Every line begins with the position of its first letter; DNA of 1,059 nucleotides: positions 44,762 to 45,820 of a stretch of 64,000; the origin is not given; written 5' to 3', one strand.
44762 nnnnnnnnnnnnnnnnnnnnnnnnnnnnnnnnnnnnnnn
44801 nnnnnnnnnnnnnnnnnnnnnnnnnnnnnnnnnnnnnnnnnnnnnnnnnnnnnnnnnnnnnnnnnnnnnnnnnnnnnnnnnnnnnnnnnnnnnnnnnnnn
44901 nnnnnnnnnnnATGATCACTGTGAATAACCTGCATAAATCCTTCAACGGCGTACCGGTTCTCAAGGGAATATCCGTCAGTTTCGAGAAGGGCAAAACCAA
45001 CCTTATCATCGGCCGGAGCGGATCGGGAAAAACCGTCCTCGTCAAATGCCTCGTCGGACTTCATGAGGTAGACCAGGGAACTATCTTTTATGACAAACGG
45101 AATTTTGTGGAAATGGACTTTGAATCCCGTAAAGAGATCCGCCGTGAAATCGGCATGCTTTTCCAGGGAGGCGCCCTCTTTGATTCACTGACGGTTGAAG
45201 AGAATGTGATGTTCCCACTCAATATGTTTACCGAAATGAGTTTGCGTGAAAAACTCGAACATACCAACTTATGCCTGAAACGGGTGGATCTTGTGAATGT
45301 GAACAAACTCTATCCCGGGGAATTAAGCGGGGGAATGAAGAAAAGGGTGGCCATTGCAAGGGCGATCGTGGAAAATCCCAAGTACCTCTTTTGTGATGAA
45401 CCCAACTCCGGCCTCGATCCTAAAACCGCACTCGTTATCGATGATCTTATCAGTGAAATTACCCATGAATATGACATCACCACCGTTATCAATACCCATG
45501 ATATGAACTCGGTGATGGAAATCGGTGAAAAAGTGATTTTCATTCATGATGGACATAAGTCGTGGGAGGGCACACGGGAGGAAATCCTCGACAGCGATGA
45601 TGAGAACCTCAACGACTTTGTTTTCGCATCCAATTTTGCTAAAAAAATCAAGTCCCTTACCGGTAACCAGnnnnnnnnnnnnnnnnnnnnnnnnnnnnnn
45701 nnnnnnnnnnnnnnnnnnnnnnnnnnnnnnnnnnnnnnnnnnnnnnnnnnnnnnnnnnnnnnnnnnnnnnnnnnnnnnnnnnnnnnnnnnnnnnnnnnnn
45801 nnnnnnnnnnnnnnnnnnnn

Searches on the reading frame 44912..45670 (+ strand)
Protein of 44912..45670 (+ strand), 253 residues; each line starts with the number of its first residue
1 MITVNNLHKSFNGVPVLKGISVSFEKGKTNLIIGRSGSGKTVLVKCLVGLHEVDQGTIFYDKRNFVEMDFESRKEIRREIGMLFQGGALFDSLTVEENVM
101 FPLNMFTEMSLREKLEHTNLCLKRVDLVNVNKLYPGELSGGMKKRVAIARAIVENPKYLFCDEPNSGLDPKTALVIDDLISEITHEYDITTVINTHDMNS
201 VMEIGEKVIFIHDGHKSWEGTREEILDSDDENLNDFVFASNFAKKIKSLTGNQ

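Call 43: find_homologous_proteins(query=window:44912-45670:+, max_evalue=1e-80)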
Query seq(253 aa) (253 aa): 7967 proteins with E <= 1e-80 among 8000 candidates; the best 120 are listed.
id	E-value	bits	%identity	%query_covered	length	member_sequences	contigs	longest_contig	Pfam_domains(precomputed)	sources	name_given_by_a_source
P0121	5.5e-152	522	94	99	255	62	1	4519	PF00005.34,PF13304.13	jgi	jgi:phospholipid/cholesterol/gamma-HCH transport system ATP-binding protein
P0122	1.4e-145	501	90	99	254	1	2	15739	PF00005.34,PF13304.13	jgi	jgi:phospholipid/cholesterol/gamma-HCH transport system ATP-binding protein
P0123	1.5e-142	491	87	100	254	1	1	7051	PF00005.34,PF13304.13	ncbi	-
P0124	2.9e-139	480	86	99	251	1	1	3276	PF00005.34,PF13304.13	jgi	jgi:phospholipid/cholesterol/gamma-HCH transport system ATP-binding protein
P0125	3.5e-139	480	86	99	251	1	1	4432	PF00005.34,PF13304.13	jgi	jgi:phospholipid/cholesterol/gamma-HCH transport system ATP-binding protein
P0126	3.6e-139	480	86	99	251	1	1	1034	PF00005.34,PF13304.13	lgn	-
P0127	3.8e-139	480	86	99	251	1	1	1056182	PF00005.34,PF13304.13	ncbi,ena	-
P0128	5.6e-139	479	86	99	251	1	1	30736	PF00005.34,PF13304.13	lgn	-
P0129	1.6e-138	478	86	99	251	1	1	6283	PF00005.34,PF13304.13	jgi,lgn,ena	-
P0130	2.0e-138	478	86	99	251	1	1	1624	PF00005.34,PF13304.13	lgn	-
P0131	2.0e-138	478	86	99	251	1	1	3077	PF00005.34,PF13304.13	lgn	-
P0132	3.7e-138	477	86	99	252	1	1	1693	PF00005.34,PF13304.13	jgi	jgi:phospholipid/cholesterol/gamma-HCH transport system ATP-binding protein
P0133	4.5e-138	476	85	98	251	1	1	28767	PF00005.34,PF13304.13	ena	-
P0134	6.1e-138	476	86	99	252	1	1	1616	PF00005.34,PF13304.13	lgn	-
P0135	1.1e-137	475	86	98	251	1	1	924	PF00005.34,PF02463.26,PF13304.13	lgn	-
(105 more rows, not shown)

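Call 44: find_encoding_contigs(protein=P0122, flank=2500, max_places=1)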
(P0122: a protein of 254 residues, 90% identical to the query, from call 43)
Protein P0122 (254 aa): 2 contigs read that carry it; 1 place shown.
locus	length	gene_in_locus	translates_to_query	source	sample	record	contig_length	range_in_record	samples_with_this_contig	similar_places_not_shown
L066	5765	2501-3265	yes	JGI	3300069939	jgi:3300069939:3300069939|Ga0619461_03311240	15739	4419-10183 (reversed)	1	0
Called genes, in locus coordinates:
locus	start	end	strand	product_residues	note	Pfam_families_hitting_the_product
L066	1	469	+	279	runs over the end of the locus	PF19841:GldN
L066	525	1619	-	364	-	PF00483:NTP_transferase, PF12804:NTP_transf_3 (weak), PF22640:ManC_GMP_beta-helix (weak)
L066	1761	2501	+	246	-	PF02405:MlaE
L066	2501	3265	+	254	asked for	PF00005:ABC_tran, PF13304:AAA_21 (faint)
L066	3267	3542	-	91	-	PF16118:DUF4834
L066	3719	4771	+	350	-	PF04166:PdxA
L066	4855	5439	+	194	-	PF01330:RuvA_N, PF14520:HHH_5, PF07499:RuvA_C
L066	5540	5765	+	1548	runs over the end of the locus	?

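Call 45: find_encoding_contigs(protein=P0121, flank=2500, max_places=1)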
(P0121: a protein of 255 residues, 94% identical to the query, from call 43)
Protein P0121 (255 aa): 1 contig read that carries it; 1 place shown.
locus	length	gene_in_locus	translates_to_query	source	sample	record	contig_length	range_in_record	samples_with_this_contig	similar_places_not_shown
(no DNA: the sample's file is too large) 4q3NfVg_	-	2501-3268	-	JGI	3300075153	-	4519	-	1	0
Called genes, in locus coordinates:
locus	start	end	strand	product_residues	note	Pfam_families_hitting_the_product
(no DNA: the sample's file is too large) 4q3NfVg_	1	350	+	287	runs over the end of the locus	PF19841:GldN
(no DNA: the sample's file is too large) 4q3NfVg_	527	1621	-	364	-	PF00483:NTP_transferase, PF12804:NTP_transf_3, PF22640:ManC_GMP_beta-helix (weak)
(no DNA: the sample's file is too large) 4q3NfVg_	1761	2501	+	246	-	PF02405:MlaE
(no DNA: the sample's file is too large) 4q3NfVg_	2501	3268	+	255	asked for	PF00005:ABC_tran, PF13304:AAA_21 (faint)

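Call 46: find_encoding_contigs(protein=P0127, flank=2500, max_places=1)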
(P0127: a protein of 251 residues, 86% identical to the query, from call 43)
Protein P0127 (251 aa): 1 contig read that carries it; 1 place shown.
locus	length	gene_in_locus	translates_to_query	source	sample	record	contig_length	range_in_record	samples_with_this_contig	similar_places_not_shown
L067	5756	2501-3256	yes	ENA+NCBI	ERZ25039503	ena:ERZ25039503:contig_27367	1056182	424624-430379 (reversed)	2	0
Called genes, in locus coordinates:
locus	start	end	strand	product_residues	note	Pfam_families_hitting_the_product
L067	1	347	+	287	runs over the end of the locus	PF19841:GldN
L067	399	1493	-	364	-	PF00483:NTP_transferase, PF12804:NTP_transf_3, PF22640:ManC_GMP_beta-helix (weak)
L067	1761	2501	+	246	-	PF02405:MlaE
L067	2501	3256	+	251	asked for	PF00005:ABC_tran, PF13304:AAA_21 (faint)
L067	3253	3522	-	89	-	PF16118:DUF4834 (weak)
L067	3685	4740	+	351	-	PF04166:PdxA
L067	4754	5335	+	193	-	PF01330:RuvA_N, PF14520:HHH_5, PF07499:RuvA_C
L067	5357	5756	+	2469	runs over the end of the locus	PF14349:SprA_N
